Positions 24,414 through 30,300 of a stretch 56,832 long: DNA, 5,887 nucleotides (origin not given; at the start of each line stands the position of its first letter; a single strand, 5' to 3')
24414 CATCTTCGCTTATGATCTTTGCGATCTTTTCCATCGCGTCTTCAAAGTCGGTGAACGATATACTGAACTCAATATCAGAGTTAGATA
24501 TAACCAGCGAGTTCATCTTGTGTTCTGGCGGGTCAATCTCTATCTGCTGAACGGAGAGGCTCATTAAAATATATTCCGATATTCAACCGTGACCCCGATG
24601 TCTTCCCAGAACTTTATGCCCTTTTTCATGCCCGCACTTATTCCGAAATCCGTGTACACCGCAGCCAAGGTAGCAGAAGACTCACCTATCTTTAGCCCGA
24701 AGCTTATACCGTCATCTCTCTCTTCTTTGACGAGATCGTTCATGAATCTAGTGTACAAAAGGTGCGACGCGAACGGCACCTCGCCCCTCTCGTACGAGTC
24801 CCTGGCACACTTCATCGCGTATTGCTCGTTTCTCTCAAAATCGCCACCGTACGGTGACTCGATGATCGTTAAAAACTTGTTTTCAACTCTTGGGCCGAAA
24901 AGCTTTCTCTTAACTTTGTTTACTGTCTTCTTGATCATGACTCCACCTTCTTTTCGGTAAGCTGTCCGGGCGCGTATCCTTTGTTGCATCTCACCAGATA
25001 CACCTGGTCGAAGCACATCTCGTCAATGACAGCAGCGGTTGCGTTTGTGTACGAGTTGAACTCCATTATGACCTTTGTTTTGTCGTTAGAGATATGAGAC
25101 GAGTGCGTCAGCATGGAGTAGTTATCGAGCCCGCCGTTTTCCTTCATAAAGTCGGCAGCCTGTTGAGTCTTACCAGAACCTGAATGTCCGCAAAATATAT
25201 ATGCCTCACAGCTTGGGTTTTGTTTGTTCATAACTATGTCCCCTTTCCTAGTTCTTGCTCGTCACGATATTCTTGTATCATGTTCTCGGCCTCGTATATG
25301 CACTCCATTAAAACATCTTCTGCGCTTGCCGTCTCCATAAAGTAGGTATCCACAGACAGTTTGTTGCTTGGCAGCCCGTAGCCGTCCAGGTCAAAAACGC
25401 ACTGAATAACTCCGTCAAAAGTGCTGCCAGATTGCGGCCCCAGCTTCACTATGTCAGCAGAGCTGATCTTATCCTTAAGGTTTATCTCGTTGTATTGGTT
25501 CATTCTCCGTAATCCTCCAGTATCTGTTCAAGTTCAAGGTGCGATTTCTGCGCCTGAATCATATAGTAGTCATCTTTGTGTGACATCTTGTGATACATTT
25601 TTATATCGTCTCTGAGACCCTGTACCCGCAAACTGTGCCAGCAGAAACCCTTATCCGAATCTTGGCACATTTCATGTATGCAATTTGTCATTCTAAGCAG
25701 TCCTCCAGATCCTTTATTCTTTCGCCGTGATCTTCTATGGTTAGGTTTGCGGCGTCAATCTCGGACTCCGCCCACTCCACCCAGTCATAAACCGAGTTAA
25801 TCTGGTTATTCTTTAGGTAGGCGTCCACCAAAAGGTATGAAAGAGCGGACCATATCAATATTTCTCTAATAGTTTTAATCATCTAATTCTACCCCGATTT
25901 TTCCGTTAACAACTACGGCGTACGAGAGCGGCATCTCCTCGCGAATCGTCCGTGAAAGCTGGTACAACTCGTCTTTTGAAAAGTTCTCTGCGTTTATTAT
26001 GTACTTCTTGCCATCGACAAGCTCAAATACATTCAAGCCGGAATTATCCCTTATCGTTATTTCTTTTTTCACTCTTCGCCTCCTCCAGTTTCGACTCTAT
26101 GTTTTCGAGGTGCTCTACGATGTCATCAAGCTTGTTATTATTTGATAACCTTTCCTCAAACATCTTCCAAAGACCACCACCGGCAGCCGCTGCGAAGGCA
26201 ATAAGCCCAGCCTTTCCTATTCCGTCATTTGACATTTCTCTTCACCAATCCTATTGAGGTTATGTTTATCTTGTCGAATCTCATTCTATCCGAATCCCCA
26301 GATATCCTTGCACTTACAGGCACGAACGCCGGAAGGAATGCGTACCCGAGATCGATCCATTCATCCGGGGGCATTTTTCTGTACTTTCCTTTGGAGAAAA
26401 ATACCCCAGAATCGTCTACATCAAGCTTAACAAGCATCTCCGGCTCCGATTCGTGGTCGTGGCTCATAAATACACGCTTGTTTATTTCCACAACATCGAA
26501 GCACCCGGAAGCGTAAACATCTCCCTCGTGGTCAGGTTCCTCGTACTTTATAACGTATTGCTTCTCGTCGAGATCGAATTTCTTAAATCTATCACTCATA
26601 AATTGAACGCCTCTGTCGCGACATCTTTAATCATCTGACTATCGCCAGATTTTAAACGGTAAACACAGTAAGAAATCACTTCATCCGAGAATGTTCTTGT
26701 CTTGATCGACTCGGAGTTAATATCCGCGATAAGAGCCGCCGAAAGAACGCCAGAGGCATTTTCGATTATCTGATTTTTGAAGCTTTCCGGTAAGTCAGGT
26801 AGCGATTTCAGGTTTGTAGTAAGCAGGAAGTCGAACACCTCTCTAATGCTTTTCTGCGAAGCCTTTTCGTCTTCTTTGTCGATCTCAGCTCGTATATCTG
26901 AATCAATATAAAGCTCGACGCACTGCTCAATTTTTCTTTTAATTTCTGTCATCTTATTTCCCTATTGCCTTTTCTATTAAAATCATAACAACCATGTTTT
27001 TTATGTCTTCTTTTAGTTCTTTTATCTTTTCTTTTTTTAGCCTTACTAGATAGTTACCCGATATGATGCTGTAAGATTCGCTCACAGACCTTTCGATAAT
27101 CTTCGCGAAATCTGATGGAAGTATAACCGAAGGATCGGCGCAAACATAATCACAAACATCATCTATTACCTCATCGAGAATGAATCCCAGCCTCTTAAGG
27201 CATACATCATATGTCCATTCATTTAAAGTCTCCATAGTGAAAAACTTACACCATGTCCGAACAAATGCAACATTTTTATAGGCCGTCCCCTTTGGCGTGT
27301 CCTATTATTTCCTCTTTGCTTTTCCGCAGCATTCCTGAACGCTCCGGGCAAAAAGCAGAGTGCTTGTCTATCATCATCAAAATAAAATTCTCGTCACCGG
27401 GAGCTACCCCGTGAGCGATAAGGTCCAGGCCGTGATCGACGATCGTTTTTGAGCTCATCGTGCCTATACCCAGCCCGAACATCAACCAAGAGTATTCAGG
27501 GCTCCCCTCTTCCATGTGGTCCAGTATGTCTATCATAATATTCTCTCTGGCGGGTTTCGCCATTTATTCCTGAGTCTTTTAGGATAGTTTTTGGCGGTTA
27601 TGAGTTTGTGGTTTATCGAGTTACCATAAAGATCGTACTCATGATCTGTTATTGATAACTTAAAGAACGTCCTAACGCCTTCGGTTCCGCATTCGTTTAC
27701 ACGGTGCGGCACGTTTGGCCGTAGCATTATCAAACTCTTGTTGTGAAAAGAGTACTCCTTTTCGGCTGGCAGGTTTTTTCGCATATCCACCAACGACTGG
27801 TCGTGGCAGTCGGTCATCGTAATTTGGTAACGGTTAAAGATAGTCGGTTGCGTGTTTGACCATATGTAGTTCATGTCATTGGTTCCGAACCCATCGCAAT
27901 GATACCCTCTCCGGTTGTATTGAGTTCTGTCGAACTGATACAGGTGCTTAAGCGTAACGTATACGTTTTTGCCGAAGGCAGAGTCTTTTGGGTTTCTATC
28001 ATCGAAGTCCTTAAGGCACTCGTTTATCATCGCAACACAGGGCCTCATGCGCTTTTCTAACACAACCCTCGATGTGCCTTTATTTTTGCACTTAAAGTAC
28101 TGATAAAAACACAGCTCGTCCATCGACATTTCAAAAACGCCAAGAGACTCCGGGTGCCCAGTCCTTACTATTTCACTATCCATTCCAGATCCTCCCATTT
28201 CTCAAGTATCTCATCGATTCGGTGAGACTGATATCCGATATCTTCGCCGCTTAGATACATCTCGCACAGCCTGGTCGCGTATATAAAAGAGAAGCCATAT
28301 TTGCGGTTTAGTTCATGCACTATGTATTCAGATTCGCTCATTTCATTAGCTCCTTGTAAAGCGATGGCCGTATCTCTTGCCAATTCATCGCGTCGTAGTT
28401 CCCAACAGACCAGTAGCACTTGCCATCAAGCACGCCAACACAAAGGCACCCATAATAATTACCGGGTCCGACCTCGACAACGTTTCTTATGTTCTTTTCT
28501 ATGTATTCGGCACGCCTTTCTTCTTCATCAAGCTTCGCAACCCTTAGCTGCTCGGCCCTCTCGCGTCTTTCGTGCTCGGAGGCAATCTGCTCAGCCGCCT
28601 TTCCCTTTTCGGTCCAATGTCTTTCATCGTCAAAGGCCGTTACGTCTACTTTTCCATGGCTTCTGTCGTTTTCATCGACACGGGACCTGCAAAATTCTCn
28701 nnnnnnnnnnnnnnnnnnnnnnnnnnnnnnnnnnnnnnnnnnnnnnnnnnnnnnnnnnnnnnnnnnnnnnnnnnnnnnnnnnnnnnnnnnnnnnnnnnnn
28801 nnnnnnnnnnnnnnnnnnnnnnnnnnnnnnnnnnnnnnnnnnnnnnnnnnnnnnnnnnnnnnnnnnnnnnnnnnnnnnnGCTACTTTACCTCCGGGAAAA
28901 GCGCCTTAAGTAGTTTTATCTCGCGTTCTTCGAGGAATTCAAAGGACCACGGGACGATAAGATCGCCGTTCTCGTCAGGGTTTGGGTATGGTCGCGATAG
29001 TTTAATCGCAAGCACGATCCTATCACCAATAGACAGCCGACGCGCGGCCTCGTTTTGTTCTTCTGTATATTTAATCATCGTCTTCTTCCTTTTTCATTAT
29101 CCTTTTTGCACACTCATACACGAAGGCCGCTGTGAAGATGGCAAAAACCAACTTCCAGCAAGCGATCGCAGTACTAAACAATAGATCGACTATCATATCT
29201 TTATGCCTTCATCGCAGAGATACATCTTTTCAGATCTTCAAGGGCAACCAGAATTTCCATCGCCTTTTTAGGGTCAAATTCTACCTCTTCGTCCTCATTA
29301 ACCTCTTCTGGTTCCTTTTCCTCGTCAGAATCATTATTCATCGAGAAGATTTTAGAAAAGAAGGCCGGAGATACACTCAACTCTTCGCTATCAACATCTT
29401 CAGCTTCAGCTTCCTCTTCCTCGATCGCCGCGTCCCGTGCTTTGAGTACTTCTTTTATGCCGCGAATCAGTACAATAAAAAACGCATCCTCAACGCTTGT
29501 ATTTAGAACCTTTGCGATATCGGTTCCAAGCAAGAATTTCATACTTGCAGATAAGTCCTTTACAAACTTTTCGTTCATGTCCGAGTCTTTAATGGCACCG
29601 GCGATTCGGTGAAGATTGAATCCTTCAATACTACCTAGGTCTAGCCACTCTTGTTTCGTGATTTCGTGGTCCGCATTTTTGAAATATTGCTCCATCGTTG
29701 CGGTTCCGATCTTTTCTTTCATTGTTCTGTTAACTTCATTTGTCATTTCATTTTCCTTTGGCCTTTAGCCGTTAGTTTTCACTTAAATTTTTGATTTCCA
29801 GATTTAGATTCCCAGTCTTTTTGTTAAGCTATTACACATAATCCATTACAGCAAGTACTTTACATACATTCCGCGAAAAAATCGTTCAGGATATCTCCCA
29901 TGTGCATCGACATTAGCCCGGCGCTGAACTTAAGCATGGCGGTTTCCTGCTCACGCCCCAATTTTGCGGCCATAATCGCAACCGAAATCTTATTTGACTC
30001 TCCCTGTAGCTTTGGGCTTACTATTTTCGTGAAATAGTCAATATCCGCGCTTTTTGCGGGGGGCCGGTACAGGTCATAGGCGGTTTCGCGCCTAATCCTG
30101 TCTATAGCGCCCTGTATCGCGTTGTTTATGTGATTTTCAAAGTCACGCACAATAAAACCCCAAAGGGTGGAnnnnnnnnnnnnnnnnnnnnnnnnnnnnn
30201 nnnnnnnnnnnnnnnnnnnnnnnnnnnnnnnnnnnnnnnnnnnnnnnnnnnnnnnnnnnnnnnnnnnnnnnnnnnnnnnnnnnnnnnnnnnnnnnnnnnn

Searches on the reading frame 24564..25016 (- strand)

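Call 35: search_protein_families(library=phrogs, proteins=[window:24564-25016:-], max_evalue=0.001)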
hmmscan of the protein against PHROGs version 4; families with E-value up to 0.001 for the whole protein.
window:24564-25016:- (150 aa): 2 families
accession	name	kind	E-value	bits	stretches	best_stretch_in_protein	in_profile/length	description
phrog_24212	-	unknown function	1.6e-20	74.4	1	46-149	94-201/204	-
phrog_355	-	DNA, RNA and nucleotide metabolism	3.4e-17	63.7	1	42-149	69-174/249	nucleoside 2-deoxyribosyltransferase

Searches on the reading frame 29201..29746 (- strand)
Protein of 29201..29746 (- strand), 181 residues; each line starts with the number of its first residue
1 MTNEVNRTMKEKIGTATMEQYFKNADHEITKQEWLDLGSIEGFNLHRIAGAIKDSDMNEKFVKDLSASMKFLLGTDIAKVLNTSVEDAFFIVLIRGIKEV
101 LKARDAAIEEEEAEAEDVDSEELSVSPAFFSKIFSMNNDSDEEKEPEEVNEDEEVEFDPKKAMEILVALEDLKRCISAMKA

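Call 13: search_protein_families(library=phrogs, proteins=[window:29201-29746:-], max_evalue=0.01)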
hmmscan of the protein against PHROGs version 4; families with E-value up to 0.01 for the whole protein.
window:29201-29746:- (181 aa): 0 families

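Call 30: search_protein_families(library=pfam, proteins=[window:29201-29746:-], max_evalue=1)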
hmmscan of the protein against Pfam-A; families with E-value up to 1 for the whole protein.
window:29201-29746:- (181 aa): 2 families
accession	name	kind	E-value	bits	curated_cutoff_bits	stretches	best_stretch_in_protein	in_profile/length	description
PF09639.16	YjcQ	-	0.064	13.9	23.3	1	100-140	3-43/95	YjcQ protein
PF14655.12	RAB3GAP2_N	-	0.15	11.7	26.6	1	123-176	257-315/419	Rab3 GTPase-activating protein regulatory subunit N-terminus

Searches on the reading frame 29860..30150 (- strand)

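Call 13: search_protein_families(library=phrogs, proteins=[window:29860-30150:-], max_evalue=0.01)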
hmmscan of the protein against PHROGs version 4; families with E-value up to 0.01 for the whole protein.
window:29860-30150:- (96 aa): 0 families

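Call 30: search_protein_families(library=pfam, proteins=[window:29860-30150:-], max_evalue=1)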
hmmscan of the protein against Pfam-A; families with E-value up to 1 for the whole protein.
window:29860-30150:- (96 aa): 2 families
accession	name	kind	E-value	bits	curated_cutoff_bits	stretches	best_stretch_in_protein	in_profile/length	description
PF07831.19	PYNP_C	-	0.093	12.8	27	1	53-82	8-37/75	Pyrimidine nucleoside phosphorylase C-terminal domain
PF10444.14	Nbl1_Borealin_N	-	0.22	11.6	24.4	0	57-89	24-56/57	Nbl1 / Borealin N terminal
